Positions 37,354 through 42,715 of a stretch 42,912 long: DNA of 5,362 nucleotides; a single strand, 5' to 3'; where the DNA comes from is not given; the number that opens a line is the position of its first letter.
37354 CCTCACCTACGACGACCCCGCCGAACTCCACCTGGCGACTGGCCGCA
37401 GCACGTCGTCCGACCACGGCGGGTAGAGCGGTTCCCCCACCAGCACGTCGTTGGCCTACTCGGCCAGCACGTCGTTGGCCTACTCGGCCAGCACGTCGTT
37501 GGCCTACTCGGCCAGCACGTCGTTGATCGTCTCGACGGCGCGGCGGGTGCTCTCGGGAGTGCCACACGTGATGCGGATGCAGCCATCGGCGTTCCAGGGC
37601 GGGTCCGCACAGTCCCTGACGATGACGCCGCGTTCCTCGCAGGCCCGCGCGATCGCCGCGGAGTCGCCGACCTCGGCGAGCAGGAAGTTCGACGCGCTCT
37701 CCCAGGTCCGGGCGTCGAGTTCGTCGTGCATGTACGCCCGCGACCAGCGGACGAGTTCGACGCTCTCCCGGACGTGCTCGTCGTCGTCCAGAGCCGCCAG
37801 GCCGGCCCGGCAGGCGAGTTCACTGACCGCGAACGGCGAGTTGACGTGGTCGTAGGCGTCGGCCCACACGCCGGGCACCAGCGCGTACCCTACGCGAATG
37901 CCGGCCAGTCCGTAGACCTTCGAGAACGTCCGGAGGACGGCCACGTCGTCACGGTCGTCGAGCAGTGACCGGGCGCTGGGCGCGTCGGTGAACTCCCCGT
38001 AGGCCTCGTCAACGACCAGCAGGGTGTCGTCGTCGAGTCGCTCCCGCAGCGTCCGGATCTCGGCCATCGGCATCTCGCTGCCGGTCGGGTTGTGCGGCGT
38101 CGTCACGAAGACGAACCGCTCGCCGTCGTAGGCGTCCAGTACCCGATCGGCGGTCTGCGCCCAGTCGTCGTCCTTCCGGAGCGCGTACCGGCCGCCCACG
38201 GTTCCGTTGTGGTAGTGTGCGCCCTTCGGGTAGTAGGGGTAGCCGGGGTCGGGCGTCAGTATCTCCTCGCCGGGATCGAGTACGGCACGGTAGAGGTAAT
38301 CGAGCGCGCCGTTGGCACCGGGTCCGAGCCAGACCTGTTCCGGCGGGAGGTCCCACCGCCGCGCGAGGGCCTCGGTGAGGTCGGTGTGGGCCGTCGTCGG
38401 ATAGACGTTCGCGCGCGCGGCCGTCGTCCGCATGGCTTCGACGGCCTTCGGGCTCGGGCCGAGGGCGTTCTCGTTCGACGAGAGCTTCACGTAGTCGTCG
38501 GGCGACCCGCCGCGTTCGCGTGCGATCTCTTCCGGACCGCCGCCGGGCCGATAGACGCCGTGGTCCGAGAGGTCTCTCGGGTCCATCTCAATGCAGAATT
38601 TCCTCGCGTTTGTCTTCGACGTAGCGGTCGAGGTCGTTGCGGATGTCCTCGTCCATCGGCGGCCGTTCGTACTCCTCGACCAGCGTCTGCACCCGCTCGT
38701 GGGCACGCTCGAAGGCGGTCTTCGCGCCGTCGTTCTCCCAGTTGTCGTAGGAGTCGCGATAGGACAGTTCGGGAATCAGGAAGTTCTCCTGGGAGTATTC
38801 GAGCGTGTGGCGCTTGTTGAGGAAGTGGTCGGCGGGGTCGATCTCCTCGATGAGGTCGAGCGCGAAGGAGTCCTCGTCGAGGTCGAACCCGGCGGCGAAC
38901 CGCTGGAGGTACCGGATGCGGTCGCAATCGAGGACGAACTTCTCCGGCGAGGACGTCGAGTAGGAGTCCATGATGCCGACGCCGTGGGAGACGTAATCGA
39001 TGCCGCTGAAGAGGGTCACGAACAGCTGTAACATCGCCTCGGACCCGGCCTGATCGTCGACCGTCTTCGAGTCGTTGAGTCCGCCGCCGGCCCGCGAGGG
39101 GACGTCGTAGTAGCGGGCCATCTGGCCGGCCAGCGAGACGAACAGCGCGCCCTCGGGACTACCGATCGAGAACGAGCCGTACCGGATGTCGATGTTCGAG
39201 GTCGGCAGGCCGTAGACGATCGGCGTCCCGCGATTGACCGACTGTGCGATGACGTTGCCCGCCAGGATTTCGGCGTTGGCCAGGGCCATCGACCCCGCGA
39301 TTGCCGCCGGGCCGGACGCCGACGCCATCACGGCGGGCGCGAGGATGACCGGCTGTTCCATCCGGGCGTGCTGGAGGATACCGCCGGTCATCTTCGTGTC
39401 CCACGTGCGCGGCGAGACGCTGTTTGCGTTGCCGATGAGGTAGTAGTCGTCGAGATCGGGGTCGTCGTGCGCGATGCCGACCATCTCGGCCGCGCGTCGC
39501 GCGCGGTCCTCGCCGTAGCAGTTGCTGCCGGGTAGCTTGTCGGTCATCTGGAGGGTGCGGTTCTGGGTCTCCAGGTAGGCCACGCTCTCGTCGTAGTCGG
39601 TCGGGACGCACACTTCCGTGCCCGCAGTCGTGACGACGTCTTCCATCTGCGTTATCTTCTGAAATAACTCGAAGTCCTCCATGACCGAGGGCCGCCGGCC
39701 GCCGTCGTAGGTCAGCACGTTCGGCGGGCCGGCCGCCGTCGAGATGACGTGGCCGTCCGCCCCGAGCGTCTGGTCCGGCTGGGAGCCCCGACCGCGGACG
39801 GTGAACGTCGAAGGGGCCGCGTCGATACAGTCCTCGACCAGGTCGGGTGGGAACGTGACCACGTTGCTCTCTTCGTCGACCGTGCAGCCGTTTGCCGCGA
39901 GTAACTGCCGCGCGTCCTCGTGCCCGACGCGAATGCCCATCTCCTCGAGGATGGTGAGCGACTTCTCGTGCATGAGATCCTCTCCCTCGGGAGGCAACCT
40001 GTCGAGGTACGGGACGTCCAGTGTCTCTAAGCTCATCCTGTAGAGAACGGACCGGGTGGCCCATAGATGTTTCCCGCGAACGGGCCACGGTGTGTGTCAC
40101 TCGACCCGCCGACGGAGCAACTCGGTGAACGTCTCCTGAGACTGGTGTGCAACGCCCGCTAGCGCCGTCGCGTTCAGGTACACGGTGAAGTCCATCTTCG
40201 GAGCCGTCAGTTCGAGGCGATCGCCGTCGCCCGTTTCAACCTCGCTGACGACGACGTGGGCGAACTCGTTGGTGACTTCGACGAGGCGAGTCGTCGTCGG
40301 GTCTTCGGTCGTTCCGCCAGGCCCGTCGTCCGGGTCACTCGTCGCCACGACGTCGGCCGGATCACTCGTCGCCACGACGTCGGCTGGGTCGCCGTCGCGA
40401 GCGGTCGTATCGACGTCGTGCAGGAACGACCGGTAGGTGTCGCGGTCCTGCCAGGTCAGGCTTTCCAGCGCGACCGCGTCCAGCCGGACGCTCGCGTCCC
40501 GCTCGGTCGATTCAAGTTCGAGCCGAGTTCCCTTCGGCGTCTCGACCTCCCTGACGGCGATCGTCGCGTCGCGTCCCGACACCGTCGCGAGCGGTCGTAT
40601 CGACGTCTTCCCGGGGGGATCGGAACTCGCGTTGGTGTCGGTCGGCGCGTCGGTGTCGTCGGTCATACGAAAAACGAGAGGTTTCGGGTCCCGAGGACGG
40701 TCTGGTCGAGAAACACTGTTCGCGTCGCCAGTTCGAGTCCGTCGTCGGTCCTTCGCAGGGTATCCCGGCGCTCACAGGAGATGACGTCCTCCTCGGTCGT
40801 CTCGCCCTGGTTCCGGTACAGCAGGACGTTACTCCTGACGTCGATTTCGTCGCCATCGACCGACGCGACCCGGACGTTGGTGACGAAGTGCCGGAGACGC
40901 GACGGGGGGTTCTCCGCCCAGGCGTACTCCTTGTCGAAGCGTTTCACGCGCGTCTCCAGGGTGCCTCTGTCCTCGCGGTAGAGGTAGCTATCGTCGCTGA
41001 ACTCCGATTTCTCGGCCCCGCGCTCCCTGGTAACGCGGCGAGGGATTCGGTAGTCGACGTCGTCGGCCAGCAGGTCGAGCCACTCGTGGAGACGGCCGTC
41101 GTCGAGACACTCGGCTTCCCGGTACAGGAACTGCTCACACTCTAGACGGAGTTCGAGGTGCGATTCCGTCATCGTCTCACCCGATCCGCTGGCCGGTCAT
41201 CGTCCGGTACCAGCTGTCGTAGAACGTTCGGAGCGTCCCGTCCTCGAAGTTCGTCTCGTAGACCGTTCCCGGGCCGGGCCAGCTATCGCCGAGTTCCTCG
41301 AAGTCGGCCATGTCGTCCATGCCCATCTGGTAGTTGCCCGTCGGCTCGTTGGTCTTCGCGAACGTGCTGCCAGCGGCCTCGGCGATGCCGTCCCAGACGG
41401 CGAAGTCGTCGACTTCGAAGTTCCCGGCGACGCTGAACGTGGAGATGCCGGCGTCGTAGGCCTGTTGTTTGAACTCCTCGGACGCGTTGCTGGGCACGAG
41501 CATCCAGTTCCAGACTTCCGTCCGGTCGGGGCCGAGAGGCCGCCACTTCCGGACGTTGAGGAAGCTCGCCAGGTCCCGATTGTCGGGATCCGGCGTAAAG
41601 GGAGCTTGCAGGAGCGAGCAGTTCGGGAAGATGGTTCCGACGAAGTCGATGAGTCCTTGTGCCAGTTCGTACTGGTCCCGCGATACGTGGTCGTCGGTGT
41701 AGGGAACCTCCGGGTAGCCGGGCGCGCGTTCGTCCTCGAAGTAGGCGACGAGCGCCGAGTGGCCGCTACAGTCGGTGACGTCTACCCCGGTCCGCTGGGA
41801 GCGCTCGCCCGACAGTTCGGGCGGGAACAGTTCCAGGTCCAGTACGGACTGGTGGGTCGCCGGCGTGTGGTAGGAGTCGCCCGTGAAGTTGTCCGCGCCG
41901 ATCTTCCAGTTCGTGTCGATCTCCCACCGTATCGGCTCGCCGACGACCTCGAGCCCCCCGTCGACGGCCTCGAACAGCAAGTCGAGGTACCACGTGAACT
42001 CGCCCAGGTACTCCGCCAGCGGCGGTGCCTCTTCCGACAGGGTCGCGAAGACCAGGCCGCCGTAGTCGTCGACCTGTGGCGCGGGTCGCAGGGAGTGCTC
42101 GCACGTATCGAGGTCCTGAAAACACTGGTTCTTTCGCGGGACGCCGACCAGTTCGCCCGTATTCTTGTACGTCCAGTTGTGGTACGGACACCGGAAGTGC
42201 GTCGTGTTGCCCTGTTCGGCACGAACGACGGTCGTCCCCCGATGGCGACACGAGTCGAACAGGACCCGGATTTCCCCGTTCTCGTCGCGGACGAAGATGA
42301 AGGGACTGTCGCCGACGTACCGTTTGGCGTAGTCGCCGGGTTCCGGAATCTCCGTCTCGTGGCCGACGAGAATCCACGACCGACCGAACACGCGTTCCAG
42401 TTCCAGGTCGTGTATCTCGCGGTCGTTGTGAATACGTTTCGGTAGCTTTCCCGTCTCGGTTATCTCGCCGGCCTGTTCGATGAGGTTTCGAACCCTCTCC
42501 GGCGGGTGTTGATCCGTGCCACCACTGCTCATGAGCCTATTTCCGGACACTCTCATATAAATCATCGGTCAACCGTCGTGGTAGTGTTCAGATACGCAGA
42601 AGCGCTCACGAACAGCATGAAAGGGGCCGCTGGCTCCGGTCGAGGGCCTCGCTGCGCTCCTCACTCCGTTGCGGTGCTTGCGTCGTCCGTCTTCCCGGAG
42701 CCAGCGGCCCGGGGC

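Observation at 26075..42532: Candidate catabolic island for an N-methylated amine (quaternary amine or opine/sarcosine-like compound)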

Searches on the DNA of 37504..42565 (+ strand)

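Call 12: search_dna_similar(query=window:37504-42565:+, collection=plasmids, mode=near, max_rows=15)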
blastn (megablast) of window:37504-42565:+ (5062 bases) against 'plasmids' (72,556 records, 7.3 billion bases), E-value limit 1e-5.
No match.

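Call 90: search_dna_similar(query=L002:9500-14200:+, collection=plasmids, mode=near, max_rows=6)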
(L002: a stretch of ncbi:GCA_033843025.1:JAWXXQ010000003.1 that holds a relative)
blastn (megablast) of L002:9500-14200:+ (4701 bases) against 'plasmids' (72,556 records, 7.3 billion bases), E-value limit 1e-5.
Records with a match: 4; places in all: 32; records where one place covers at least 80% of the query: 2.
Best place of each record, by identity: >=99% 2; 90-95% 2.
By first word of the organism name: Haloferax 4.
By predicted mobility (MOB-suite, as given by PLSDB): non-mobilizable 4.
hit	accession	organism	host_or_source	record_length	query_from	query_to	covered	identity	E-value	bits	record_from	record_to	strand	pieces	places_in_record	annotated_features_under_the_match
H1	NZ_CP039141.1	Haloferax mediterranei ATCC 33500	Cell culture,Spain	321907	1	4701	100%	100.0%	0e+0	8682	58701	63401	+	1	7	hutH: histidine ammonia-lyase | Rieske 2Fe-2S domain-containing protein | aromatic-ring-hydroxylating dioxygenase subunit beta | hypothetical protein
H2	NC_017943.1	Haloferax mediterranei ATCC 33500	-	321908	1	4701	100%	100.0%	0e+0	8682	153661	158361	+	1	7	hutH: histidine ammonia-lyase | Rieske 2Fe-2S domain-containing protein | aromatic-ring-hydroxylating dioxygenase subunit beta | hypothetical protein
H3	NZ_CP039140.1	Haloferax mediterranei ATCC 33500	Cell culture,Spain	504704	59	153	2%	91.7%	5e-27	132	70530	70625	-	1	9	none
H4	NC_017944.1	Haloferax mediterranei ATCC 33500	-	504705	59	153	2%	91.7%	5e-27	132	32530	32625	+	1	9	none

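Call 91: get_annotated_region(hit=H2, flank=6000)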
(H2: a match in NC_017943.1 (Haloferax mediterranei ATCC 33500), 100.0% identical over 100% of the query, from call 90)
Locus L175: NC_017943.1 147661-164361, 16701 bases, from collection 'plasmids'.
description: Haloferax mediterranei ATCC 33500 plasmid pHM300, complete sequence
organism: Haloferax mediterranei ATCC 33500 (NCBI taxid 523841)
taxonomy: Archaea; Euryarchaeota; Halobacteria; Halobacteriales; Haloferacaceae; Haloferax; Haloferax mediterranei; Haloferax mediterranei ATCC 33500
host: -; source: -; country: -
typing (MOB-suite, as given by PLSDB): non-mobilizable
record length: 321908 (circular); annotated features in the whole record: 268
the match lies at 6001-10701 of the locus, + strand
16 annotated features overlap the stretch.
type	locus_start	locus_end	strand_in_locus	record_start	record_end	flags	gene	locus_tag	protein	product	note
CDS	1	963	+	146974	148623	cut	-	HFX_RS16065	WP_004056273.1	VC_2705 family sodium/solute symporter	GO:0055085 - transmembrane transport [Evidence IEA]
CDS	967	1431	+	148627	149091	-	-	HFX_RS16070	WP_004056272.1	universal stress protein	-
CDS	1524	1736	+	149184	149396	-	-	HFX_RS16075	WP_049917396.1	hypothetical protein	-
CDS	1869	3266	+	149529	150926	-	-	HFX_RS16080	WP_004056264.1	selenium-binding protein SBP56-related protein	-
CDS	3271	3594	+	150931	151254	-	-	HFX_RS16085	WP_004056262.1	2Fe-2S iron-sulfur cluster-binding protein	-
CDS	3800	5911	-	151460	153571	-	-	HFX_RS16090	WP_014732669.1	S8 family serine peptidase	GO:0006508 - proteolysis [Evidence IEA]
CDS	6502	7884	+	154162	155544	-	-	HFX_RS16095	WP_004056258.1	Rieske 2Fe-2S domain-containing protein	-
CDS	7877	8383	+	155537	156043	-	-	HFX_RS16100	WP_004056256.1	aromatic-ring-hydroxylating dioxygenase subunit beta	GO:0019439 - aromatic compound catabolic process [Evidence IEA]; GO:0006725 - cellular aromatic compound metabolic ...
CDS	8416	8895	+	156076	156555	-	-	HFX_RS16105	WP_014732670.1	hypothetical protein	-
CDS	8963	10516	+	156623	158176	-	hutH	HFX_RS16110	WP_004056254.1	histidine ammonia-lyase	GO:0006548 - histidine catabolic process [Evidence IEA]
CDS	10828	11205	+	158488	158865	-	-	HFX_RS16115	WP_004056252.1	cupin domain-containing protein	-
CDS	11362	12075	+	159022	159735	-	ric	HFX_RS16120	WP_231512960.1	iron-sulfur cluster repair di-iron protein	GO:0030091 - protein repair [Evidence IEA]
CDS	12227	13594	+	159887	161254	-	-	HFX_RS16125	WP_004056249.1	nicotinate phosphoribosyltransferase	GO:0009435 - NAD biosynthetic process [Evidence IEA]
CDS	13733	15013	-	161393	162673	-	-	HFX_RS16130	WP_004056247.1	MFS transporter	GO:0055085 - transmembrane transport [Evidence IEA]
CDS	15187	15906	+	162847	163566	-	-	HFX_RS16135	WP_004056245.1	helix-turn-helix domain-containing protein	-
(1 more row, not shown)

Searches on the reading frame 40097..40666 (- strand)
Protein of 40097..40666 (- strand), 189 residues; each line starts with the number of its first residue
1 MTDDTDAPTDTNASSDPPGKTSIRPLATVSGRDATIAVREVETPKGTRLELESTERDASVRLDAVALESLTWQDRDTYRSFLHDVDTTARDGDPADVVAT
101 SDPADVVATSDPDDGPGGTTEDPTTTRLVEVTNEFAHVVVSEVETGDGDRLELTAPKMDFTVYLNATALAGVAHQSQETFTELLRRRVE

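Call 5: search_protein_families(library=pfam, proteins=[window:40097-40666:-], max_evalue=0.01)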
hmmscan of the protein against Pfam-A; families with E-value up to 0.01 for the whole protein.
window:40097-40666:- (189 aa): 0 families

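Call 6: search_protein_families(library=ncbifam, proteins=[window:40097-40666:-], max_evalue=0.001)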
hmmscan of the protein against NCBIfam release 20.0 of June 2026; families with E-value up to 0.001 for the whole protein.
window:40097-40666:- (189 aa): 0 families

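Call 43: find_homologous_proteins(query=window:40097-40666:-, max_evalue=0.001)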
Query window:40097-40666:- (189 aa): 20 proteins with E <= 0.001 among 1622 candidates.
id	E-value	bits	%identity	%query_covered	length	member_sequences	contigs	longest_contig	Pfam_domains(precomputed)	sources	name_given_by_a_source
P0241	5.7e-113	393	100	100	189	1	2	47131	-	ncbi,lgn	ncbi:MAG: hypothetical protein ABEI96_07170 [Haloarculaceae archaeon]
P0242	3.5e-49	185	62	92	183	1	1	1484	-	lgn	-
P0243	8.4e-40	155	57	90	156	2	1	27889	-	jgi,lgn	-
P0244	6.9e-38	149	55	90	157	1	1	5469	-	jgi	jgi:hypothetical protein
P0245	2.4e-30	124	44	90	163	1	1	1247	-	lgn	-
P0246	8.4e-29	119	44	92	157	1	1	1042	-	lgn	-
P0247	1.2e-27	115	46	92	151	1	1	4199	-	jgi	-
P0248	1.3e-26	112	43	90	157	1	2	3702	-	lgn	-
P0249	1.6e-26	112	44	89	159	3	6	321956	-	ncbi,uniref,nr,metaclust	ncbi:hypothetical protein E6P09_17605 (plasmid) [Haloferax mediterranei ATCC 33500]|uniref:Uncharact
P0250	2.1e-26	111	43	93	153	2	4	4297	-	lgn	-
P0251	2.8e-26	111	39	100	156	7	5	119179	-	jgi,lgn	jgi:hypothetical protein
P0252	3.7e-26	110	44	87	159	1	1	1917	-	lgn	-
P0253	5.2e-26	110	42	95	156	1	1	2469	-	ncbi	ncbi:MAG: hypothetical protein ABEH59_05840 [Halobacteriales archaeon]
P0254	6.0e-26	110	42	93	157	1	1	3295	-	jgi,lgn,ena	-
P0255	2.3e-25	108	42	90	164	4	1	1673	-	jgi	jgi:hypothetical protein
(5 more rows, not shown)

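Call 52: predict_structure(alignment_id=A2)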
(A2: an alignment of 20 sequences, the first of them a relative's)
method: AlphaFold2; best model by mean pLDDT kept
length: 189 residues; sequences in the alignment: 20
mean_pLDDT: 82.1   pTM: 0.76
mean pLDDT of the five models: 82.1, 81.6, 81.6, 80.9, 80.3
residues with pLDDT >= 90: 99; 70-90: 37; 50-70: 43; < 50: 10
segments of 3 or more residues with pLDDT < 50: 96-103
pLDDT, mean of each block of 10 residues (from residue 1): 64 62 97 94 96 94 96 86 70 51 52 56 90 97 90 94 92 92 87
secondary structure, 60 per line:
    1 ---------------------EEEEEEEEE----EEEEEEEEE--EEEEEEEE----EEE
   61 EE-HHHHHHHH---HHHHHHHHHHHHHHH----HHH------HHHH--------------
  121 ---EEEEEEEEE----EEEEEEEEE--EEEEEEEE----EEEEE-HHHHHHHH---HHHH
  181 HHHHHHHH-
elements in order: E22-30 E35-43 E46-53 E58-62 H64-71 H75-89 H103-106 E124-132 E137-145 E148-155 E160-164 H166-173 H177-188

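Call 83: search_protein_representatives(alignment_id=A2)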
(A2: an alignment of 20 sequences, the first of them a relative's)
Query: 20 sequences, 156 profile positions. Proteins with E-value up to 0.001 (for the whole library): 339; up to 1e-10: 130; up to 1e-30: 16. The best 150 are listed.
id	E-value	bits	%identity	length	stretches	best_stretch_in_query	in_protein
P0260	3.9e-61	221.8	-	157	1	1-156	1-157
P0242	5.4e-59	214.8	-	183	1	3-156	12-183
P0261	8.9e-53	194.6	-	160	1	1-155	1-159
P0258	7.1e-49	182.0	-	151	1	11-156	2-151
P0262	5.3e-48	179.1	-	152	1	8-156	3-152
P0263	9.2e-48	178.4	-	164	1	1-156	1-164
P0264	2.7e-40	154.1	-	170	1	6-156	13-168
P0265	3.6e-40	153.7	-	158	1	5-154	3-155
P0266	4.5e-39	150.1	-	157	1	1-152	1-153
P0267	6.2e-39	149.7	-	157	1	10-156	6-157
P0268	1.2e-38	148.8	-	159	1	1-155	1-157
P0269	1.1e-37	145.6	-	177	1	14-156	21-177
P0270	1.7e-36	141.7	-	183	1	6-156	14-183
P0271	4.1e-36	140.5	-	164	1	7-156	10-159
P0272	5.3e-33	130.4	-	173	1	3-151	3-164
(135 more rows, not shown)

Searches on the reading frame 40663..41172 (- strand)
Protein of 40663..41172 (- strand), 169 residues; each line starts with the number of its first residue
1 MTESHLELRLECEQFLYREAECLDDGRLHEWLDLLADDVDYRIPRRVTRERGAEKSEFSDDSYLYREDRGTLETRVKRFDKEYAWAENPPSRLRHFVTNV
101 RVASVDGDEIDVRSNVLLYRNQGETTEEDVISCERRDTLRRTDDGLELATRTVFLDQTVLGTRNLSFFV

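Call 5: search_protein_families(library=pfam, proteins=[window:40663-41172:-], max_evalue=0.01)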
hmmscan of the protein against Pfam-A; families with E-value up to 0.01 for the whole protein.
window:40663-41172:- (169 aa): 2 families
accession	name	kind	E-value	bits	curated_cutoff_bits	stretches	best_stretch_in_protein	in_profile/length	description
PF00866.24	Ring_hydroxyl_B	-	3.1e-40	138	27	1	18-160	1-142/144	Ring hydroxylating beta subunit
PF13577.12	SnoaL_4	-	5.4e-12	46.3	24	1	5-152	2-126/126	SnoaL-like domain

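Call 6: search_protein_families(library=ncbifam, proteins=[window:40663-41172:-], max_evalue=0.001)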
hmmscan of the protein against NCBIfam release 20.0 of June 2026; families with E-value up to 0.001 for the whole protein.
window:40663-41172:- (169 aa): 5 families
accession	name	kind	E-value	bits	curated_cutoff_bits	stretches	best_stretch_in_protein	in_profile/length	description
NF007479.0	PRK10069.1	subfamily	7.5e-53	179.3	145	1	3-168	15-184/185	3-phenylpropionate/cinnamic acid dioxygenase subunit beta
NF042947.1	3PPDioc_HcaF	equivalog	5.3e-40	137.1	230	1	5-168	5-171/172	3-phenylpropionate/cinnamic acid dioxygenase subunit beta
TIGR03232.1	benzo_1_2_benB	equivalog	2e-14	53.8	225.55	1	13-119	2-107/155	benzoate 1,2-dioxygenase small subunit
TIGR03231.1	anthran_1_2_B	equivalog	2.8e-13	50.3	213.5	1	13-125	2-114/155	anthranilate 1,2-dioxygenase small subunit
NF041685.1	ant_diox_AndAd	equivalog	3.2e-09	36.6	230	1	6-158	2-145/155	anthranilate 1,2-dioxygenase small subunit AndAd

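Call 13: find_encoding_contigs(protein=window:40663-41172:-, flank=10000, max_places=6)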
Protein window:40663-41172:- (169 aa): 1 contig read that carries it; 1 place shown.
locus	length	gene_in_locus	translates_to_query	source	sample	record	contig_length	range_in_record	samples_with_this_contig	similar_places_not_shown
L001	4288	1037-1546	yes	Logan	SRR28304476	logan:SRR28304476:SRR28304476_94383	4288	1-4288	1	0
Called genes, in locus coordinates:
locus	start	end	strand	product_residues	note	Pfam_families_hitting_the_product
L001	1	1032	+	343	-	?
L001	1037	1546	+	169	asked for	PF13577:SnoaL_4, PF00866:Ring_hydroxyl_B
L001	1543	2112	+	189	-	-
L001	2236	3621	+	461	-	PF06253:MTTB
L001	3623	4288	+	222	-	?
